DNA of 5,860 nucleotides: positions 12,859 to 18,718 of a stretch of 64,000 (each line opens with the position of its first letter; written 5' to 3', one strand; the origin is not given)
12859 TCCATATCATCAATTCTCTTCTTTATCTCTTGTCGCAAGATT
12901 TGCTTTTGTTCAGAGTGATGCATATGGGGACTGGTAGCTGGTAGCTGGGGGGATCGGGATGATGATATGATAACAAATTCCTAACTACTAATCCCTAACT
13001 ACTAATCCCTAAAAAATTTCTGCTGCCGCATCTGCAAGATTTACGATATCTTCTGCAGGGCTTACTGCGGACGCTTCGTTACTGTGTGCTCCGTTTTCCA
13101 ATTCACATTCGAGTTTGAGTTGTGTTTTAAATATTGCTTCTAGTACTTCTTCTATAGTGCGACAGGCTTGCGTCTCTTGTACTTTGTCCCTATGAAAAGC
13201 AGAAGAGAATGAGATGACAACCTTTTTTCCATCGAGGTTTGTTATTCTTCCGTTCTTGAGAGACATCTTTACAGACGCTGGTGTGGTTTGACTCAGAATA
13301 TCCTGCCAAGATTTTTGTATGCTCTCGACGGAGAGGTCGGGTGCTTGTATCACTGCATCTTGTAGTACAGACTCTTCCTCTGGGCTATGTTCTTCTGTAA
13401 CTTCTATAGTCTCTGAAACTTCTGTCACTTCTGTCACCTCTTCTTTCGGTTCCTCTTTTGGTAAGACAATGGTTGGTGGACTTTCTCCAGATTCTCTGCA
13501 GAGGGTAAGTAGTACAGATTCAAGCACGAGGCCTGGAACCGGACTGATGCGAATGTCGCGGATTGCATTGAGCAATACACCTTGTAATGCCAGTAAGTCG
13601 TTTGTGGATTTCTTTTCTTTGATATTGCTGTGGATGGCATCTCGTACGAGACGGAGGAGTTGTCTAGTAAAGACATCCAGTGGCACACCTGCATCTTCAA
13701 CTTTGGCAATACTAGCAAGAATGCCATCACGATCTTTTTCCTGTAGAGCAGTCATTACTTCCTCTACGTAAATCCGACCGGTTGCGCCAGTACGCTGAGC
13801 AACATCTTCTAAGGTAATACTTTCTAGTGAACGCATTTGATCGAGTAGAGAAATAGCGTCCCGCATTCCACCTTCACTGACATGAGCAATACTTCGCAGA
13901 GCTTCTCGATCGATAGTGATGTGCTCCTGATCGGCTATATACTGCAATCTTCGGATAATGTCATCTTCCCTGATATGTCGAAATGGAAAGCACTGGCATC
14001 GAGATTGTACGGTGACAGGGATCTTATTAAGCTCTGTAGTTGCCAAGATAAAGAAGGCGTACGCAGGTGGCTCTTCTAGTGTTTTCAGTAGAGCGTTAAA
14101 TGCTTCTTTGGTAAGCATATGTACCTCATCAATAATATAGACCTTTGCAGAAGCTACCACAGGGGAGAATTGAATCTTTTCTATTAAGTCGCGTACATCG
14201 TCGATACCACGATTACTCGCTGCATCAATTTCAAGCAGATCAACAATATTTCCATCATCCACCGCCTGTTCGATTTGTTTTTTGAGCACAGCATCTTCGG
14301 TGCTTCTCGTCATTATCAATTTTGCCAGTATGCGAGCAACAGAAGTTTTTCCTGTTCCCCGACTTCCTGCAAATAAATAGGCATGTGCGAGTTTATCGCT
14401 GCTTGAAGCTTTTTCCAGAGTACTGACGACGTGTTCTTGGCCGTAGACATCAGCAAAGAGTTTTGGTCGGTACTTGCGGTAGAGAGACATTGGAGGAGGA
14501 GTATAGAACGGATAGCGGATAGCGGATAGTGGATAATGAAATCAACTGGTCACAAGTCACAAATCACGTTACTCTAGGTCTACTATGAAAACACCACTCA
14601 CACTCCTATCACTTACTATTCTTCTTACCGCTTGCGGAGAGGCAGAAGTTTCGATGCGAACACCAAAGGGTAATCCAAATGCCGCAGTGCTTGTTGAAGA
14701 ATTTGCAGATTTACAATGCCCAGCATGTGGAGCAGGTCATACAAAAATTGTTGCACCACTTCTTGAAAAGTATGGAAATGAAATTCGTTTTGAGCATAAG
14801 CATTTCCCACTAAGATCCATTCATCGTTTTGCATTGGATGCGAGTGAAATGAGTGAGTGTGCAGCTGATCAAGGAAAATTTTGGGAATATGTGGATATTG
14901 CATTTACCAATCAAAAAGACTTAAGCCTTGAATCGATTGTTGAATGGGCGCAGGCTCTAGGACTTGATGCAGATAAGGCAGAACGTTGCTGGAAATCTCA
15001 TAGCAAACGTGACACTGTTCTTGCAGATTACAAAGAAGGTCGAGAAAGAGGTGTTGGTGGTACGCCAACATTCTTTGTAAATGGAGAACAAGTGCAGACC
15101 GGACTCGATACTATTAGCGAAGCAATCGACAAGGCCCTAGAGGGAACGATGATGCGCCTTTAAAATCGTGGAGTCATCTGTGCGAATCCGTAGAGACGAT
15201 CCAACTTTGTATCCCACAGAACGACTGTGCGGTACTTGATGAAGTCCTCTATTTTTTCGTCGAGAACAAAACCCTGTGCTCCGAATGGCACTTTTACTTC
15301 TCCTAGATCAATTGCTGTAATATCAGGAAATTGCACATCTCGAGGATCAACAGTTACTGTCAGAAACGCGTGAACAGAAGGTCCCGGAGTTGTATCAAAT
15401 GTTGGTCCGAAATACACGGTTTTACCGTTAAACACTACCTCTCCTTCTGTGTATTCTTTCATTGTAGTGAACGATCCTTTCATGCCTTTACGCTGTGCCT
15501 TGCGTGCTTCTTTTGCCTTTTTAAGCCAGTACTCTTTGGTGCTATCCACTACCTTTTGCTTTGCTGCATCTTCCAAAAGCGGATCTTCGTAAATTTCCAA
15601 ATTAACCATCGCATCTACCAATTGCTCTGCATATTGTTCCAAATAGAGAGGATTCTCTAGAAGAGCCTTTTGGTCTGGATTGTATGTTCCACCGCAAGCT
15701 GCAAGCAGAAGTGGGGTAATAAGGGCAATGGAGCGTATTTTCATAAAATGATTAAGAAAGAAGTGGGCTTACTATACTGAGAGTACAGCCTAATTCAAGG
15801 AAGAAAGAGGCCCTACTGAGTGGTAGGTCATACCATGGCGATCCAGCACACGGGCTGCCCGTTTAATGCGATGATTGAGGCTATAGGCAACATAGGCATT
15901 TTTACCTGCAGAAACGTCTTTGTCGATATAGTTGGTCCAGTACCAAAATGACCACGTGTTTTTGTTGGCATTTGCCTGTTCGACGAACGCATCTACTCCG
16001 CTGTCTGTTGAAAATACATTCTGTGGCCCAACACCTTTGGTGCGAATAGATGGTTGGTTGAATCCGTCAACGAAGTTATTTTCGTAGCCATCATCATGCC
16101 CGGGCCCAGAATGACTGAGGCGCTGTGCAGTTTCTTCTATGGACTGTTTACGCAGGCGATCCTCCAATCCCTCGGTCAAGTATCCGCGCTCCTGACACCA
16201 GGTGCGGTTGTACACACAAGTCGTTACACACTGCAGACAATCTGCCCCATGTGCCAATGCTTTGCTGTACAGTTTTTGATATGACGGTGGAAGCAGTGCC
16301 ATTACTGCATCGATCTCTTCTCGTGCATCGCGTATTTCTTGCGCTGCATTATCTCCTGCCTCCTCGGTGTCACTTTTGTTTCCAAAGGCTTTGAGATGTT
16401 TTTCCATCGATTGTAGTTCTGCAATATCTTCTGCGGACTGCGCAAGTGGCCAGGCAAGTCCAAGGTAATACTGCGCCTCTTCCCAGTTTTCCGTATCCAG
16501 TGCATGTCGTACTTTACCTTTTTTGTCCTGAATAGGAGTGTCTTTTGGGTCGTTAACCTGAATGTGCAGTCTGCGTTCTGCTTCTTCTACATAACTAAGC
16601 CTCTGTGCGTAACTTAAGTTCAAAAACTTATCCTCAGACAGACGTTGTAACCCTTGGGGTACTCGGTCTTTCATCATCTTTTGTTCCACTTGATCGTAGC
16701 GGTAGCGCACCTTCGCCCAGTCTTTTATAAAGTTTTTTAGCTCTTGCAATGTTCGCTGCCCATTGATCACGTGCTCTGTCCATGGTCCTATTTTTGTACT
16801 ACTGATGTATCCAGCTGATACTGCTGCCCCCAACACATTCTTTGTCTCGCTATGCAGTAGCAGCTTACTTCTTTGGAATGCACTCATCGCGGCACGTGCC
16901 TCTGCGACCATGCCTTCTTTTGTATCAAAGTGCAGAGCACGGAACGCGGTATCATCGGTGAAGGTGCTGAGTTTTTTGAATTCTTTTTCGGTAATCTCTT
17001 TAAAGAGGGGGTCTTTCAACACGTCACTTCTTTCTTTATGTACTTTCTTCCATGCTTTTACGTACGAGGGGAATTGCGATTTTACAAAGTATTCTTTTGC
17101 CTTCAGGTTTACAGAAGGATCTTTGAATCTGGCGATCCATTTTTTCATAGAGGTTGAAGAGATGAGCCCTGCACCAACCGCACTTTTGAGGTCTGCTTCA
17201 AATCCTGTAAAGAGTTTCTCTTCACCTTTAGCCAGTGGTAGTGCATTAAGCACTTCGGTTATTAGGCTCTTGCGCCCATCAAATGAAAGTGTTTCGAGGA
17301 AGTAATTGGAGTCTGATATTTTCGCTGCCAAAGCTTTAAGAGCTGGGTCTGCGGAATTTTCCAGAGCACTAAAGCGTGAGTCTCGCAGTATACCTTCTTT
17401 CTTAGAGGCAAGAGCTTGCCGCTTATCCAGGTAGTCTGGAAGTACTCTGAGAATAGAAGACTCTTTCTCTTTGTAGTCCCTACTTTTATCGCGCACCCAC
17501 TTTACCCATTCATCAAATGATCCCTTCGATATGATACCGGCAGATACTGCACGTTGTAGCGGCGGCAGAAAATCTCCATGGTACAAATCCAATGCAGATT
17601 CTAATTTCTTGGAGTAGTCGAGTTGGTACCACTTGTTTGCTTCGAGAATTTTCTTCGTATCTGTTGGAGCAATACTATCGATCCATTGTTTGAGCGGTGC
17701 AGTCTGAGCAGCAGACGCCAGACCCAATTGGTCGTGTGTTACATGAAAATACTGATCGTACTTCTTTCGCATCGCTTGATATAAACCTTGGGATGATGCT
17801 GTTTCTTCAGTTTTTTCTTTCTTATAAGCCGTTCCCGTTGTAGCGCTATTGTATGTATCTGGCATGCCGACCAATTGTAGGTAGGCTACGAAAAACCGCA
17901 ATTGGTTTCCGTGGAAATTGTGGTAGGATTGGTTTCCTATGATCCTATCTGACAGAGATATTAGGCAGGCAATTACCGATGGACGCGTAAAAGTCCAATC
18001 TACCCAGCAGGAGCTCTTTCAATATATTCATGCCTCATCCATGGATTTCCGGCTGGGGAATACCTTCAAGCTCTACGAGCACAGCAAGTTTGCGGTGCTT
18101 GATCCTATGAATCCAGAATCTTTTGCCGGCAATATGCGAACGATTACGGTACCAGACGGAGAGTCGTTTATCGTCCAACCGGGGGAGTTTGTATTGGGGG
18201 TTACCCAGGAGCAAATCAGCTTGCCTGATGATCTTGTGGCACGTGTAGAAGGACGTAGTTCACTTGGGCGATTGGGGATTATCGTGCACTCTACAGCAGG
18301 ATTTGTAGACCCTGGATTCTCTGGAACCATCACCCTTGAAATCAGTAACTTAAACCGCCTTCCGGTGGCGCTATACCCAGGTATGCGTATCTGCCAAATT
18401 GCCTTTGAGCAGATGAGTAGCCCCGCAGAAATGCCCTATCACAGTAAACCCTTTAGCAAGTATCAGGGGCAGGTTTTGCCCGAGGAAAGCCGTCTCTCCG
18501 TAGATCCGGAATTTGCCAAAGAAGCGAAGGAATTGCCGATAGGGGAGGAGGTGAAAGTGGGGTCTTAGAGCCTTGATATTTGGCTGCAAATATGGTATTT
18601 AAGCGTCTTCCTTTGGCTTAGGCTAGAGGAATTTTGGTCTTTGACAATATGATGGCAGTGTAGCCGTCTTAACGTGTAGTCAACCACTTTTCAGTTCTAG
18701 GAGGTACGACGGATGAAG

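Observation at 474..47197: Dispersed family of heptanucleotide tandem repeats at gene borders and inside CDSs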

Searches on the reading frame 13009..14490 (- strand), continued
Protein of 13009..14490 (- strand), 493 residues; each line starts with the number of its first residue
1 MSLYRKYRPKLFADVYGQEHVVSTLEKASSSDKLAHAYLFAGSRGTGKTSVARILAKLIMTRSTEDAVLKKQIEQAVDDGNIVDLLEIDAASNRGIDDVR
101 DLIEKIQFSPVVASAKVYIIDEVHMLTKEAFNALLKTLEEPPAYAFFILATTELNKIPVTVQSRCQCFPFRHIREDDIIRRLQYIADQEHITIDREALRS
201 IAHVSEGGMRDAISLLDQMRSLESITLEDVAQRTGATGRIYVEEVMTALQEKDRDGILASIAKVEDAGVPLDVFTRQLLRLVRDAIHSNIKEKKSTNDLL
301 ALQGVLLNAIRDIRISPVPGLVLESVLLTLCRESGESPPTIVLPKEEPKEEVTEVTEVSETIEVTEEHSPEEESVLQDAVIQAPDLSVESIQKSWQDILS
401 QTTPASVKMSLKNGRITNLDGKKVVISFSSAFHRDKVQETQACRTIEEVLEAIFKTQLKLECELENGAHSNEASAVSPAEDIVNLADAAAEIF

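Call 41: find_encoding_contigs(protein=P0009, flank=10000, max_places=1)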
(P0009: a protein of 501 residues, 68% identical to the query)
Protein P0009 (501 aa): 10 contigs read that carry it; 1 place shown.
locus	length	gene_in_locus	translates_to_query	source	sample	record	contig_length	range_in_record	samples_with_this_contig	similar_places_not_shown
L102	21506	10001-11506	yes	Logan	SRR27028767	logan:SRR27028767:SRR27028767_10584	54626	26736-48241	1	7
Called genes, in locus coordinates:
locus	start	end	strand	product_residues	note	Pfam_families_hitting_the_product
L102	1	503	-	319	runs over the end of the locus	PF00579:tRNA-synt_1b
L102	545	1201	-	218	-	PF00849:PseudoU_synth_2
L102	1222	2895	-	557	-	PF23334:VWC2L_2nd, PF05375:Pacifastin_I, PF00395:SLH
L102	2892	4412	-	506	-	-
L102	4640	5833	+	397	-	-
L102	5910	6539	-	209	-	PF06559:DCD_N, PF22769:DCD, PF22569:DCD_C, PF00692:dUTPase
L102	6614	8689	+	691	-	-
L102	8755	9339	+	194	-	PF10517:DM13 (weak)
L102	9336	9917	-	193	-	PF13462:Thioredoxin_4, PF01323:DSBA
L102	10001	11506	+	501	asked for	PF13177:DNA_pol3_delta2, PF00004:AAA, PF07728:AAA_5 (weak), PF21960:RCF1-5-like_lid (weak), PF22608:DNAX_ATPase_lid, PF12169:DNA_pol3_gamma3 (weak), PF20964:DnaX_C (weak)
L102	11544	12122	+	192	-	PF01812:5-FTHF_cyc-lig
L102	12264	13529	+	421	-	PF00464:SHMT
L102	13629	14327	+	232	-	-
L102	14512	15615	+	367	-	PF00395:SLH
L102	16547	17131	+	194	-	-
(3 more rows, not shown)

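Call 42: find_encoding_contigs(protein=P0010, flank=10000, max_places=1)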
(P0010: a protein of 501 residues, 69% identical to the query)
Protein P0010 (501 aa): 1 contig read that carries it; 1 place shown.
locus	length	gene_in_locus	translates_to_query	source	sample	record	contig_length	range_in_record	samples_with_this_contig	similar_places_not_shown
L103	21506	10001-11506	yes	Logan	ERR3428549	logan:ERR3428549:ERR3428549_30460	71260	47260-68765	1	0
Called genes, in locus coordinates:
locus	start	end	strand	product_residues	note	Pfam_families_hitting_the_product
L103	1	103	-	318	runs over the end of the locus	PF00579:tRNA-synt_1b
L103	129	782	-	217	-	PF00849:PseudoU_synth_2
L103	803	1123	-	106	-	-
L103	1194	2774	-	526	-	PF23334:VWC2L_2nd (weak), PF05375:Pacifastin_I, PF00395:SLH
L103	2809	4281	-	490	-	-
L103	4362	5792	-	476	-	PF03600:CitMHS (faint), PF07854:DUF1646 (faint), PF07399:Na_H_antiport_3 (faint)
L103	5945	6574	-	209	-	PF06559:DCD_N, PF22769:DCD, PF22569:DCD_C, PF00692:dUTPase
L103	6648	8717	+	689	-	-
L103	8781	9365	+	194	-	PF10517:DM13 (weak)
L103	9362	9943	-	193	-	PF13462:Thioredoxin_4, PF01323:DSBA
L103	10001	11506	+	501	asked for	PF13177:DNA_pol3_delta2, PF00004:AAA, PF07728:AAA_5 (weak), PF22608:DNAX_ATPase_lid, PF12169:DNA_pol3_gamma3 (weak), PF20964:DnaX_C (weak)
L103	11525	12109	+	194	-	PF01812:5-FTHF_cyc-lig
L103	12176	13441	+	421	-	PF00464:SHMT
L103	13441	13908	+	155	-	PF00578:AhpC-TSA, PF08534:Redoxin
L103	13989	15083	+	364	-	PF00395:SLH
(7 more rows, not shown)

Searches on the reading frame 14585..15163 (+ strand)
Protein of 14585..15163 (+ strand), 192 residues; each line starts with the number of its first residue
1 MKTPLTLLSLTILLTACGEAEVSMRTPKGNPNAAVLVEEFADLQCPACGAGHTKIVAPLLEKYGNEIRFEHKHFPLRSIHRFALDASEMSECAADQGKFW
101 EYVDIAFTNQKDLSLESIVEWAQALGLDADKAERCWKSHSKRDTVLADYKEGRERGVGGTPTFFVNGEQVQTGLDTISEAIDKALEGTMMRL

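Call 51: search_protein_families(library=pfam, proteins=[window:14585-15163:+], max_evalue=0.001)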
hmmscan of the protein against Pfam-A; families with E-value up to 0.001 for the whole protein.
window:14585-15163:+ (192 aa): 2 families
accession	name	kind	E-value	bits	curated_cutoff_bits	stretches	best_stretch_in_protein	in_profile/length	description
PF13462.12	Thioredoxin_4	-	7.4e-26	91.7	23.2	1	29-183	9-165/165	Thioredoxin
PF01323.26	DSBA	-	1.4e-16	61.3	25.6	1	82-177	91-186/191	DSBA-like thioredoxin domain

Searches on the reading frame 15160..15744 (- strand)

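Call 51: search_protein_families(library=pfam, proteins=[window:15160-15744:-], max_evalue=0.001)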
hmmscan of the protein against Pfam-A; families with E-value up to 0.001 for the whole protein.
window:15160-15744:- (194 aa): 1 family
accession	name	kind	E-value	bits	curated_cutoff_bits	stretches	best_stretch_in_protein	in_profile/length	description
PF10517.14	DM13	-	1.9e-05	25.7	25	1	92-189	2-104/105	Electron transfer DM13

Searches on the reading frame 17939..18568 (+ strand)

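Call 51: search_protein_families(library=pfam, proteins=[window:17939-18568:+], max_evalue=0.001)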
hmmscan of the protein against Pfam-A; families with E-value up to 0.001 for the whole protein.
window:17939-18568:+ (209 aa): 4 families
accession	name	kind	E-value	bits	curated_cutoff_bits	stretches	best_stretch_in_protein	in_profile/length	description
PF22769.1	DCD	-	6.6e-49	166.4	27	1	2-159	1-153/153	dCTP deaminase-like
PF00692.24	dUTPase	-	4.7e-11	43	22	1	76-169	23-114/129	dUTPase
PF22569.1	DCD_C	-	5.4e-11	42.6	22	1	47-180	48-186/192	2'-deoxycytidine 5'-triphosphate deaminase (DCD), C-terminal domain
PF06559.16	DCD_N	-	2.2e-08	34.6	21.4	1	2-158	4-162/164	2'-deoxycytidine 5'-triphosphate deaminase (DCD) N-terminal domain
